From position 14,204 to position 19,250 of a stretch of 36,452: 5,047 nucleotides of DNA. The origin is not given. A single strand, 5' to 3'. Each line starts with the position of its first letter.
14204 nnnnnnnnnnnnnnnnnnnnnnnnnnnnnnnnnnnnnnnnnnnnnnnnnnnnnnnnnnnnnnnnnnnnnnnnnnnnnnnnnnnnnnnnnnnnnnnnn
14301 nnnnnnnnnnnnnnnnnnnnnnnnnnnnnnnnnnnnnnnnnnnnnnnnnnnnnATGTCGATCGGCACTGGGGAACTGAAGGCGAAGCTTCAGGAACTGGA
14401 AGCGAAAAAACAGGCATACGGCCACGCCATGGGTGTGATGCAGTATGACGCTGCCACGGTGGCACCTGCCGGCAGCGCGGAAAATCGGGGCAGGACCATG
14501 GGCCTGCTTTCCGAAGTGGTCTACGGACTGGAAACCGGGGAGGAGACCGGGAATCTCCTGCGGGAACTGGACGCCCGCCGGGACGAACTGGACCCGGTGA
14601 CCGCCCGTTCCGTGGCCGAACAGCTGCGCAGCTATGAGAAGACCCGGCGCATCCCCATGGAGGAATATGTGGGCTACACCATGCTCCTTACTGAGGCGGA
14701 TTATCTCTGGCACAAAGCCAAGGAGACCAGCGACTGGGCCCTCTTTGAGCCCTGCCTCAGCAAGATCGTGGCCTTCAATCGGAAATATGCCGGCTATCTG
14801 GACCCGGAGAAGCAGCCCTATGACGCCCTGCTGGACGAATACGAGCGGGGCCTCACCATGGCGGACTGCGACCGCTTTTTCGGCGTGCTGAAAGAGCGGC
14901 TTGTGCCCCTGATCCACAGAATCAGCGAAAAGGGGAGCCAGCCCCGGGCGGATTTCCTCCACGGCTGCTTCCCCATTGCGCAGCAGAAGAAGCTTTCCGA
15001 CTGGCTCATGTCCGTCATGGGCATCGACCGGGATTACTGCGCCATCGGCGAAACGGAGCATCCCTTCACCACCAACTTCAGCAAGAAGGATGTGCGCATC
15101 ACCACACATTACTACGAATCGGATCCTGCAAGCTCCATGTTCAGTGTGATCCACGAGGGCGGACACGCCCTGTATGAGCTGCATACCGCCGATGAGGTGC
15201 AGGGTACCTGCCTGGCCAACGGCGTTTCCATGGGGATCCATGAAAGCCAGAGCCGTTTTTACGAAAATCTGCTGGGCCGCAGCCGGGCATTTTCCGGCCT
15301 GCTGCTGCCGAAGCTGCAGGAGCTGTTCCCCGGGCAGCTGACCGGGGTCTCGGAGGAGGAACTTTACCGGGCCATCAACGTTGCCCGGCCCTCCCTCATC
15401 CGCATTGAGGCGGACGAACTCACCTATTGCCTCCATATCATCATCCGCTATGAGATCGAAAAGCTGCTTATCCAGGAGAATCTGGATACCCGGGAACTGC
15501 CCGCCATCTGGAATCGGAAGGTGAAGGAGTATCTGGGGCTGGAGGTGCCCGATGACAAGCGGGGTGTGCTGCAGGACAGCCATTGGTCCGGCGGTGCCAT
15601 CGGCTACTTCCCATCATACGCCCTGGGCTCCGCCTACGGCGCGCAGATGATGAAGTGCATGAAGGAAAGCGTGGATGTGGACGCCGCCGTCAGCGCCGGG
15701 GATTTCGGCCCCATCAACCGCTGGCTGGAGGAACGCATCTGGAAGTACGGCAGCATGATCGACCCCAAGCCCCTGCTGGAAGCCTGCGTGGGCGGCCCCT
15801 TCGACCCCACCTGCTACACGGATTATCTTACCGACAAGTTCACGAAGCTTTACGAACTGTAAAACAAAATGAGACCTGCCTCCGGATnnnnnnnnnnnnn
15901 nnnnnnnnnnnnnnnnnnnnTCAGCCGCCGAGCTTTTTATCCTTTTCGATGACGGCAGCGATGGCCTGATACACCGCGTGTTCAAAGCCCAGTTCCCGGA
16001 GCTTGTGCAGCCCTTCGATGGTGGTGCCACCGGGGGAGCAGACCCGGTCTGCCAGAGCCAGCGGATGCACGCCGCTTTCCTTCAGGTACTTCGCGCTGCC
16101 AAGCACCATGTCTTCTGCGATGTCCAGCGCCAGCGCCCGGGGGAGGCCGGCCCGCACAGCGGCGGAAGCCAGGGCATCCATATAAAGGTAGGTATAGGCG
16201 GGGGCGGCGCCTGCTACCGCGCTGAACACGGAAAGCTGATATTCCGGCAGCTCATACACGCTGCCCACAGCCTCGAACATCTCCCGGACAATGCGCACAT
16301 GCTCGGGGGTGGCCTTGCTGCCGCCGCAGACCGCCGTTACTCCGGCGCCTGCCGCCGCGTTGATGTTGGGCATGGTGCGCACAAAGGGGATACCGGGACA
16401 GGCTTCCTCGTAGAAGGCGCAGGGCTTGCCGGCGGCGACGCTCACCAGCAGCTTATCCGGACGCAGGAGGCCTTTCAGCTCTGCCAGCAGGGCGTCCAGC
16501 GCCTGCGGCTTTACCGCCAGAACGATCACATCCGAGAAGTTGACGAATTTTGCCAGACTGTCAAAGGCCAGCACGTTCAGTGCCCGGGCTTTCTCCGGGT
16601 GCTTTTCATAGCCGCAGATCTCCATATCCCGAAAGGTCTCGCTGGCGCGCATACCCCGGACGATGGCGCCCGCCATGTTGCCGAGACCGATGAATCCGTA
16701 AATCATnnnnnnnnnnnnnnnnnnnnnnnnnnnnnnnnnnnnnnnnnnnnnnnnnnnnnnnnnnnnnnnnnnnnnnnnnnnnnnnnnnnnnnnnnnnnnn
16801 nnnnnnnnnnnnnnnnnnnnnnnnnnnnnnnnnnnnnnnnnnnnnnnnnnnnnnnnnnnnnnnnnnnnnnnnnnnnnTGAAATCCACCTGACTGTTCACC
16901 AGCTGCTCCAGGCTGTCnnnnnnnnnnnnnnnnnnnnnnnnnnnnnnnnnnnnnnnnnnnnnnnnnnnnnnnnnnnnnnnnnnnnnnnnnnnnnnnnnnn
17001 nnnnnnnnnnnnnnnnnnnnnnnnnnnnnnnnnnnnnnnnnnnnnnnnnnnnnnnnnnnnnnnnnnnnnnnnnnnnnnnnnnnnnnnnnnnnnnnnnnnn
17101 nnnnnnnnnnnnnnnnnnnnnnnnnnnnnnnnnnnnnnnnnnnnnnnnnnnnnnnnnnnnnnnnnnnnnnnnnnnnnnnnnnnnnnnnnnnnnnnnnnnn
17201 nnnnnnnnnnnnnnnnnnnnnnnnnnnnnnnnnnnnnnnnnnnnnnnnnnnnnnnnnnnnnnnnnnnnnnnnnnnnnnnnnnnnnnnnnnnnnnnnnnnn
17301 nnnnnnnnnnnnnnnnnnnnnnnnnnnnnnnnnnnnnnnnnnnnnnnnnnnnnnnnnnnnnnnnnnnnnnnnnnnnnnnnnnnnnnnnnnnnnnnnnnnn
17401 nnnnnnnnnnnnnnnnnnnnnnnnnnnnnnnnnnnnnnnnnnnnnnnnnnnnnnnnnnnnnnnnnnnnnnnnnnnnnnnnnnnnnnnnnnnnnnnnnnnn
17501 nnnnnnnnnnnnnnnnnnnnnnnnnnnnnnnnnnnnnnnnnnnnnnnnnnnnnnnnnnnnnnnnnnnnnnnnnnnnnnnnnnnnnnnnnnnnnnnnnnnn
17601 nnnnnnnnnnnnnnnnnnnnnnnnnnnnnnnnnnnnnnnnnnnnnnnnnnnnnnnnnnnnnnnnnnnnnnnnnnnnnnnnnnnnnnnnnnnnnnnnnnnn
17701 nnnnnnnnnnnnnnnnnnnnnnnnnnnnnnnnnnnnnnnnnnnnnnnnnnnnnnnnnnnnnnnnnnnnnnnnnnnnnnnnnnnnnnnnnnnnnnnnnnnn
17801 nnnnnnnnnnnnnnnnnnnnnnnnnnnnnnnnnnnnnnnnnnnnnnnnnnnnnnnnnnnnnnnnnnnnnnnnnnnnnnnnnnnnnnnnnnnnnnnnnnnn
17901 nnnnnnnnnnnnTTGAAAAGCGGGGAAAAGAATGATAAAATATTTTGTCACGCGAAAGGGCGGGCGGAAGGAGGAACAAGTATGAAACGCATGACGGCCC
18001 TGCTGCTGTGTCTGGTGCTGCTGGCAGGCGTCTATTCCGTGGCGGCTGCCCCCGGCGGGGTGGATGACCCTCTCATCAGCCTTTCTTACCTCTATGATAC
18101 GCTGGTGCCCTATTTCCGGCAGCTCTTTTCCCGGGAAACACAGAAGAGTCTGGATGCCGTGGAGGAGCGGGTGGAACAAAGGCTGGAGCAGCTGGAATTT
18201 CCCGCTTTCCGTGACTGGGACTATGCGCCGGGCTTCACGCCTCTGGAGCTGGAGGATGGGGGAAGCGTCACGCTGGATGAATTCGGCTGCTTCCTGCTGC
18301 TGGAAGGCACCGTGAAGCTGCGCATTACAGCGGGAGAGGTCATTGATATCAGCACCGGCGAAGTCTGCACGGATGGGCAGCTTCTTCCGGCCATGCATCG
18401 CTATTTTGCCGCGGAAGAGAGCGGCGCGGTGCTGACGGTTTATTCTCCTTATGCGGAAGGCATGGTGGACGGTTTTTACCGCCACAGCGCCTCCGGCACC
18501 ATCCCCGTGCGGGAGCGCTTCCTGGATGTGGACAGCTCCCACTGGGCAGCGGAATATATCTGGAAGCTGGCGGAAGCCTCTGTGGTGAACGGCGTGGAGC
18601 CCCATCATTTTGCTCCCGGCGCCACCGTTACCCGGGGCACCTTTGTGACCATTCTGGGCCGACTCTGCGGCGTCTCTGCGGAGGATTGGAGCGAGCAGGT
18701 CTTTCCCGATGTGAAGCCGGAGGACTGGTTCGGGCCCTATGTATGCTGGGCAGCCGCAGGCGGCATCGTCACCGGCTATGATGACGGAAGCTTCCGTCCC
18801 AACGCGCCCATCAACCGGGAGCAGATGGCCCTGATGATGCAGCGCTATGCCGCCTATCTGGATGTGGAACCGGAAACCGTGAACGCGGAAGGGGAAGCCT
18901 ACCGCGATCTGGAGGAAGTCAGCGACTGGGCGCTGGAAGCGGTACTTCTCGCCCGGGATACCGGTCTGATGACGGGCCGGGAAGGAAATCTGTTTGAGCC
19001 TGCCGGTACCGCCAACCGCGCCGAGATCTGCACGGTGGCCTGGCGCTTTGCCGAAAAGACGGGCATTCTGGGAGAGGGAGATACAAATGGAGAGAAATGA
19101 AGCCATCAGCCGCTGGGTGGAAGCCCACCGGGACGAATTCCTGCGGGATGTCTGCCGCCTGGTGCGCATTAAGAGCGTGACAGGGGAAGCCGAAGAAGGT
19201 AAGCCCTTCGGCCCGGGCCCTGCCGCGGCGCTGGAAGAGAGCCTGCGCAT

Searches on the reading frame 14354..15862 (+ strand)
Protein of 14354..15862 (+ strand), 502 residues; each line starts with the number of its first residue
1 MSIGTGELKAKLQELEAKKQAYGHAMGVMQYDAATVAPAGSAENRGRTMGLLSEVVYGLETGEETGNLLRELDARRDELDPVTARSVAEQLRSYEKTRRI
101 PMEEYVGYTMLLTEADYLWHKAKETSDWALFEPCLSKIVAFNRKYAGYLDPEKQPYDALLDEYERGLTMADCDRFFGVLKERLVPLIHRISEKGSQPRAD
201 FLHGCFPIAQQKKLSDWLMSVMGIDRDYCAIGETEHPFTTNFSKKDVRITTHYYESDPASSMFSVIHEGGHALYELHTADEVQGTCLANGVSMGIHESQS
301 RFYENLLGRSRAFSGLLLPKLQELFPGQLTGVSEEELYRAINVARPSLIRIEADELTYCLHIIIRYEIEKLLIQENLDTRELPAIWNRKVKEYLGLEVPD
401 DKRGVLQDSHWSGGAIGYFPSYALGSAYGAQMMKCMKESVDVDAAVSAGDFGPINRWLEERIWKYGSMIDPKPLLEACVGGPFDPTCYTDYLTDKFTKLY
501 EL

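Call 9: search_protein_families(library=pfam, proteins=[window:14354-15862:+], max_evalue=0.001)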
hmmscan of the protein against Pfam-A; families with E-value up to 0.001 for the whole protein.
window:14354-15862:+ (502 aa): 1 family
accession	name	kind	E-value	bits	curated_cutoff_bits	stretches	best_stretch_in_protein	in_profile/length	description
PF02074.21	Peptidase_M32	-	1.5e-166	555.3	25.1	1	12-496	2-489/489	Carboxypeptidase Taq (M32) metallopeptidase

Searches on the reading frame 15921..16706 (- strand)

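Call 9: search_protein_families(library=pfam, proteins=[window:15921-16706:-], max_evalue=0.001)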
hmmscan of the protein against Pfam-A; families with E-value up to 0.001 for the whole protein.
window:15921-16706:- (261 aa): 3 families
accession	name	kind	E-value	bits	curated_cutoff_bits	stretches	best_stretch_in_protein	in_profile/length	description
PF14748.11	P5CR_dimer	-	1.3e-32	112.7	25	1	155-259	1-105/105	Pyrroline-5-carboxylate reductase dimerisation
PF03807.23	F420_oxidored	-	2.7e-15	57.2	21.6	1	4-93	3-94/94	NADP oxidoreductase coenzyme F420-dependent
PF03446.21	NAD_binding_2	-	4.1e-05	24.1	21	1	4-91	3-93/161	NAD binding domain of 6-phosphogluconate dehydrogenase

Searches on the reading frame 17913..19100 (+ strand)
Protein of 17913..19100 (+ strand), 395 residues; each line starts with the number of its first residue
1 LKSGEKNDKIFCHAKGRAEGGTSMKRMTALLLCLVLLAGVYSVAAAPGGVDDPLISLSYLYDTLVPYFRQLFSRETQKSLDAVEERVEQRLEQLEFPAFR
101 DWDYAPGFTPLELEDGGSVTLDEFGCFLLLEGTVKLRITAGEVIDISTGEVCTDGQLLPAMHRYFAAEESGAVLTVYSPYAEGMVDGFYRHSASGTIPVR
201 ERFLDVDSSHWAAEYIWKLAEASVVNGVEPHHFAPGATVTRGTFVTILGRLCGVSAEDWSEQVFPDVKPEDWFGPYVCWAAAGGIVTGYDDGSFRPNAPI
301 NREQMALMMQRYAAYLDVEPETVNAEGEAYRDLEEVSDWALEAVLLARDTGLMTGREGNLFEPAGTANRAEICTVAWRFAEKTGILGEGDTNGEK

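Call 9: search_protein_families(library=pfam, proteins=[window:17913-19100:+], max_evalue=0.001)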
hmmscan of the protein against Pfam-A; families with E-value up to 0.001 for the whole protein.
window:17913-19100:+ (395 aa): 1 family
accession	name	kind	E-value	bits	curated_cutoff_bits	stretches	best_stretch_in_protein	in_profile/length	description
PF00395.25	SLH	-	1e-33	115.4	20.8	3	264-306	2-44/44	S-layer homology domain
